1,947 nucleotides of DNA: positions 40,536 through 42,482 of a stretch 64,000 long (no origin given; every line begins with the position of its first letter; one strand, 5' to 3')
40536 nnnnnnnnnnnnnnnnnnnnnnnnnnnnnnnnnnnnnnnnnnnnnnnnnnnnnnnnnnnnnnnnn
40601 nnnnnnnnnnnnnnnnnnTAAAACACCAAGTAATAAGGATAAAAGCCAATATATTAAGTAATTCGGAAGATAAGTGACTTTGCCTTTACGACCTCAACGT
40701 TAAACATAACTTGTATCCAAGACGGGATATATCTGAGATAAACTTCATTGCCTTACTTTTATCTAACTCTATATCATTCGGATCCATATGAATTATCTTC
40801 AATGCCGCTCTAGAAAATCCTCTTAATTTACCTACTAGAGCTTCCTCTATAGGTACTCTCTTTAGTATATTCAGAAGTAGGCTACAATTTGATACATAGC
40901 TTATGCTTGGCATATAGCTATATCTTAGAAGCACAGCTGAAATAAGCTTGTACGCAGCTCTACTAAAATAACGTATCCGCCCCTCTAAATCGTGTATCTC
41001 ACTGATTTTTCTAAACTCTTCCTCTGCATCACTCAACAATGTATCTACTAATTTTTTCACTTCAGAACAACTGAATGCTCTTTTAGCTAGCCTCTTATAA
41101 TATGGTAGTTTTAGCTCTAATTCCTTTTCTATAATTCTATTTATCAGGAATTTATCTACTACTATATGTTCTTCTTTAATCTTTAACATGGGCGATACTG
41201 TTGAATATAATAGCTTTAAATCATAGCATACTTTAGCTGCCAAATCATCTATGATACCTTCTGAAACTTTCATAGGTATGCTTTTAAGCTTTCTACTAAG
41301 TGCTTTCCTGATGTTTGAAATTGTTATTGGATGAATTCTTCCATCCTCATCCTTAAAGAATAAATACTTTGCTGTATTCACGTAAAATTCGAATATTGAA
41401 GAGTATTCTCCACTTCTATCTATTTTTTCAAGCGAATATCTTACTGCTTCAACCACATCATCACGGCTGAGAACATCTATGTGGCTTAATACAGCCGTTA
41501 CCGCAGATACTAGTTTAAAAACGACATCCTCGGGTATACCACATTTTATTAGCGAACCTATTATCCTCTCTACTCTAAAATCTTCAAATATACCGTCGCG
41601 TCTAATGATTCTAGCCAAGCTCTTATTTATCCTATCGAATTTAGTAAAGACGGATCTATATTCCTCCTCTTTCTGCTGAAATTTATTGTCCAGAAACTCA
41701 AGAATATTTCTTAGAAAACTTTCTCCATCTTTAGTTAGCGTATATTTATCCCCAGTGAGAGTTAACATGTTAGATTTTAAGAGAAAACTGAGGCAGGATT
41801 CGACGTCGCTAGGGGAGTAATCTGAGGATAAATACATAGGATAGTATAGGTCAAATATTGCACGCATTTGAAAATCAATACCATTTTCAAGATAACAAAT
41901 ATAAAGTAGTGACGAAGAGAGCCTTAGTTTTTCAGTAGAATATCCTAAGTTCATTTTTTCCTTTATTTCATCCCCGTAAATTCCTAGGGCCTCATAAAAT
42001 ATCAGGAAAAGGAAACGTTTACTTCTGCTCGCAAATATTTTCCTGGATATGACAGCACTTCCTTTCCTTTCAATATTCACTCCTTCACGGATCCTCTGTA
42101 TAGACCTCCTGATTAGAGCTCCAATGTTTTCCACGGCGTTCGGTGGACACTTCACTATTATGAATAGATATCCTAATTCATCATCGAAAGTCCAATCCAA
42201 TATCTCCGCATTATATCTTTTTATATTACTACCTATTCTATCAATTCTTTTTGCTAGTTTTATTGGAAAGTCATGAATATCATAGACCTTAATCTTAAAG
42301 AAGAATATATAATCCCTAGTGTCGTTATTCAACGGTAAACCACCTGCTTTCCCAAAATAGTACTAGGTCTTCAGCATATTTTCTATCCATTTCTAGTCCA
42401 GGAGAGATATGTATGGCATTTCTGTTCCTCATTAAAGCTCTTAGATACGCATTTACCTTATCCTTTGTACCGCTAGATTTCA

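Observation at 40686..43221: Overlapping two-gene operon: ParB/Srx-fold protein followed by a wHTH + ATP-cone protein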

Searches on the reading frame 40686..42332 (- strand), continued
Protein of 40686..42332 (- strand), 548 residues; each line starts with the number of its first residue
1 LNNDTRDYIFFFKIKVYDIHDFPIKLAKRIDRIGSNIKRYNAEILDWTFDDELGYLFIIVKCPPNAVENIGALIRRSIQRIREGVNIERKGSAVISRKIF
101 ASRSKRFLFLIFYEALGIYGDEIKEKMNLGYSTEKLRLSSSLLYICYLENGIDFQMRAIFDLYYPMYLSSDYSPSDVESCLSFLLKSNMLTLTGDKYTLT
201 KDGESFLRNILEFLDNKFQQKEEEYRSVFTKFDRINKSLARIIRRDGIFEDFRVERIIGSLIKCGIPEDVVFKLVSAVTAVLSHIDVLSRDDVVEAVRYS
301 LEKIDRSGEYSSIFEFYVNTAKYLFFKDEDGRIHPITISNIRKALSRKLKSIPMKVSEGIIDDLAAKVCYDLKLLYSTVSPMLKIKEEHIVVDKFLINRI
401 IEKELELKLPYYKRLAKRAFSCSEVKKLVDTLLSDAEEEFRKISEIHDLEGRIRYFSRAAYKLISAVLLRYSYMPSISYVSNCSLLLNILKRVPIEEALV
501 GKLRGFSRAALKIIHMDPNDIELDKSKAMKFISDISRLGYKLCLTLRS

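Call 35: fold_search(model_id=the predicted structure, library=pdb)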
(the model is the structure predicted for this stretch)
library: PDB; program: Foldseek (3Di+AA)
matches with E <= 10: 844; with E <= 0.001: 1
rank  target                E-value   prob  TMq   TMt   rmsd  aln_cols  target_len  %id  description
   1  5im3_B                7.1e-04  1.00  0.14  0.09  17.7       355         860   14  Crystal structure of the class I ribonucleotide reductase from Pseudomonas aeruginosa in complex with dATP (released 2016-05-04)
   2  5im3_A                3.9e-03  0.98  0.14  0.09  21.1       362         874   12  Crystal structure of the class I ribonucleotide reductase from Pseudomonas aeruginosa in complex with dATP (released 2016-05-04)
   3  7p37_A                4.1e-02  1.00  0.13  0.44   3.2        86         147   20  Streptomyces coelicolor ATP-loaded NrdR (released 2022-05-11)
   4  2a6m_B                6.1e-02  0.99  0.13  0.39   7.3       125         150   10  Crystal Structure of the ISHp608 Transposase (released 2005-10-25)
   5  2vju_B                6.7e-02  1.00  0.14  0.44   4.8       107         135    9  Crystal structure of the IS608 transposase in complex with the complete Right end 35-mer DNA and manganese (released 2008-02-19)
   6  2f4f_A                6.7e-02  0.99  0.13  0.43   9.2       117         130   14  Crystal structure of IS200 transposase (released 2005-12-13)
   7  2vih_B                7.3e-02  1.00  0.14  0.47   4.8       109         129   10  CRYSTAL STRUCTURE OF THE IS608 TRANSPOSASE IN COMPLEX WITH Left END 26-MER DNA (released 2008-02-19)
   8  2mq8_MODEL_1_A        7.7e-02  1.00  0.14  0.48   4.9       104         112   18  Solution NMR Structure of De novo designed protein LFR1 1 with ferredoxin fold, Northeast Structural Genomics  (released 2014-08-20)
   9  8vhp_H                9.2e-02  0.93  0.15  0.12  14.3       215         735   13  Crystal structure of E. coli class Ia ribonucleotide reductase alpha subunit W28A variant bound to CDP and two molecul (released 2024-09-04)
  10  2vjv_A                9.6e-02  0.99  0.13  0.43   5.3       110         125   11  Crystal structure of the IS608 transposase in complex with left end 26-mer DNA hairpin and a 6-mer DNA representing th (released 2008-02-19)
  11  2ec2_A                1.1e-01  1.00  0.15  0.51   7.5       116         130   13  Crystal structure of transposase from Sulfolobus tokodaii (released 2007-02-27)
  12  2a6m_A                1.2e-01  0.99  0.14  0.47   4.9       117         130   10  Crystal Structure of the ISHp608 Transposase (released 2005-10-25)
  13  2vju_A                1.3e-01  1.00  0.14  0.49   5.0       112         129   12  Crystal structure of the IS608 transposase in complex with the complete Right end 35-mer DNA and manganese (released 2008-02-19)
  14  2vic_A                1.3e-01  0.99  0.14  0.43   6.0       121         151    9  CRYSTAL STRUCTURE OF THE ISHP608 TRANSPOSASE IN COMPLEX with Left end 26- mer DNA and manganese (released 2008-02-19)
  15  2ec2_B                1.4e-01  0.99  0.14  0.47   7.9       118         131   14  Crystal structure of transposase from Sulfolobus tokodaii (released 2007-02-27)
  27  1r7j                  2.2e-01  1.00  0.13  0.66   4.2        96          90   22  Crystal structure of the DNA-binding protein Sso10a from Sulfolobus solfataricus (released 2004-07-20)
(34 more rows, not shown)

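Call 49: find_homologous_proteins(query=A1, max_evalue=0.00001)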
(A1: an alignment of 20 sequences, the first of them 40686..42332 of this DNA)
Query A1 (20 sequences) (548 aa, profile of the alignment): 2 proteins with E <= 0.00001 among 8000 candidates.
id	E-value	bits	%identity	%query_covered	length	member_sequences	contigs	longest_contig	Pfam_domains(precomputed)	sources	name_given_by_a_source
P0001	1.4e-147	511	99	100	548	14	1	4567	-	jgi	-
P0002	3.0e-125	437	85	100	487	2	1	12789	-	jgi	-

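Call 51: find_encoding_contigs(protein=P0031, flank=5000, max_places=2)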
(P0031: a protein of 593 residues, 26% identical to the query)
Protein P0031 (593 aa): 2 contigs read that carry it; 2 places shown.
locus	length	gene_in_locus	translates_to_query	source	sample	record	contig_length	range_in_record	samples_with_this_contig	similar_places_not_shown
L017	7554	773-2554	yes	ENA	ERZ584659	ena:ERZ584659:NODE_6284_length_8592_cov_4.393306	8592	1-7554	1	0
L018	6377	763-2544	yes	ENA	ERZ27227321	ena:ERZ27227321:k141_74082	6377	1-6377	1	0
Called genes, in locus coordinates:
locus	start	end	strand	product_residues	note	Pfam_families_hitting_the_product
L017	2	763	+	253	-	?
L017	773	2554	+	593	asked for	-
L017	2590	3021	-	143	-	-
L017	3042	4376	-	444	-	PF13635:DUF4143 (weak)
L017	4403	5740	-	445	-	PF20695:UbiD_N, PF01977:UbiD, PF20696:UbiD_C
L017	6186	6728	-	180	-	-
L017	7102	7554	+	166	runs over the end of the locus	-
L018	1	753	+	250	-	?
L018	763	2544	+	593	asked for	-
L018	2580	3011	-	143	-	-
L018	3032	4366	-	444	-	PF13635:DUF4143 (weak)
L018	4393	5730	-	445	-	PF20695:UbiD_N, PF01977:UbiD, PF20696:UbiD_C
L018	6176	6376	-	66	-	?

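Call 52: find_encoding_contigs(protein=P0033, flank=5000, max_places=2)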
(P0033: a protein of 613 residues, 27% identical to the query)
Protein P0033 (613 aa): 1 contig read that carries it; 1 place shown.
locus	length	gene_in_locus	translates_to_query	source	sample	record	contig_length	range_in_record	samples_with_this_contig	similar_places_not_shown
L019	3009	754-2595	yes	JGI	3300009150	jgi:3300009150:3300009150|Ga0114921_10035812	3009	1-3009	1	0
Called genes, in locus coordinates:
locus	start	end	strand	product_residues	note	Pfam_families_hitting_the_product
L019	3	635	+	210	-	?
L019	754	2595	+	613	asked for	-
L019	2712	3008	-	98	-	?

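Call 81: search_protein_families(library=ncbifam, proteins=[L015:3611-4888:+], max_evalue=0.00001)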
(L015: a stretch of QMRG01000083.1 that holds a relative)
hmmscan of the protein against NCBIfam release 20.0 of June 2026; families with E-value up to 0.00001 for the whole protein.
L015:3611-4888:+ (425 aa): 7 families
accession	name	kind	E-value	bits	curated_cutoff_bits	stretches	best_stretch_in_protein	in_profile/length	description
NF038358.1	phophono_PhpG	equivalog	1.7e-143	478.3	545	1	3-417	2-416/417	CMP-5'-phosphonoformate--3-phosphoglycerate phosphonoformyl transferase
TIGR00306.2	apgM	subfamily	5e-121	404.5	320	1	2-410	1-397/403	2,3-bisphosphoglycerate-independent phosphoglycerate mutase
NF003104.0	PRK04024.1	equivalog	1.8e-110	369.5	489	1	1-413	3-397/412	2,3-bisphosphoglycerate-independent phosphoglycerate mutase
NF003242.0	PRK04200.1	equivalog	4.8e-79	266.1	426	1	1-417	1-393/395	cofactor-independent phosphoglycerate mutase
TIGR02535.1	hyp_Hser_kinase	hypoth_equivalog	1.4e-78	264.5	446.3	1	1-417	1-396/397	proposed homoserine kinase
NF003160.0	PRK04135.1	equivalog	5.1e-72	242.7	468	1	2-417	17-392/403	2,3-bisphosphoglycerate-independent phosphoglycerate mutase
TIGR01307.1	pgm_bpd_ind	equivalog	5.3e-07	28.5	330.65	1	306-375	383-451/504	2,3-bisphosphoglycerate-independent phosphoglycerate mutase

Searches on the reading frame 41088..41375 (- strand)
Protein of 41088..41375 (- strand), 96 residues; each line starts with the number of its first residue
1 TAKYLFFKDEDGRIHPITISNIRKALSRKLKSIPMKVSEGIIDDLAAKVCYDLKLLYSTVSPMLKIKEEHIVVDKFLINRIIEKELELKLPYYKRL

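Call 63: search_protein_families(library=pfam, proteins=[window:41088-41375:-], max_evalue=10)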
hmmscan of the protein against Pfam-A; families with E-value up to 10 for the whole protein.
seq(96 aa): 2 families
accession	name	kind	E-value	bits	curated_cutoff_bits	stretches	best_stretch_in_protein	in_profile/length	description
PF11603.13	Sir1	-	0.012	16.5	24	1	1-39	73-113/120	Sir1, ORC-binding domain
PF03477.21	ATP-cone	-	0.051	14.5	25.8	1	10-53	6-46/88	ATP cone domain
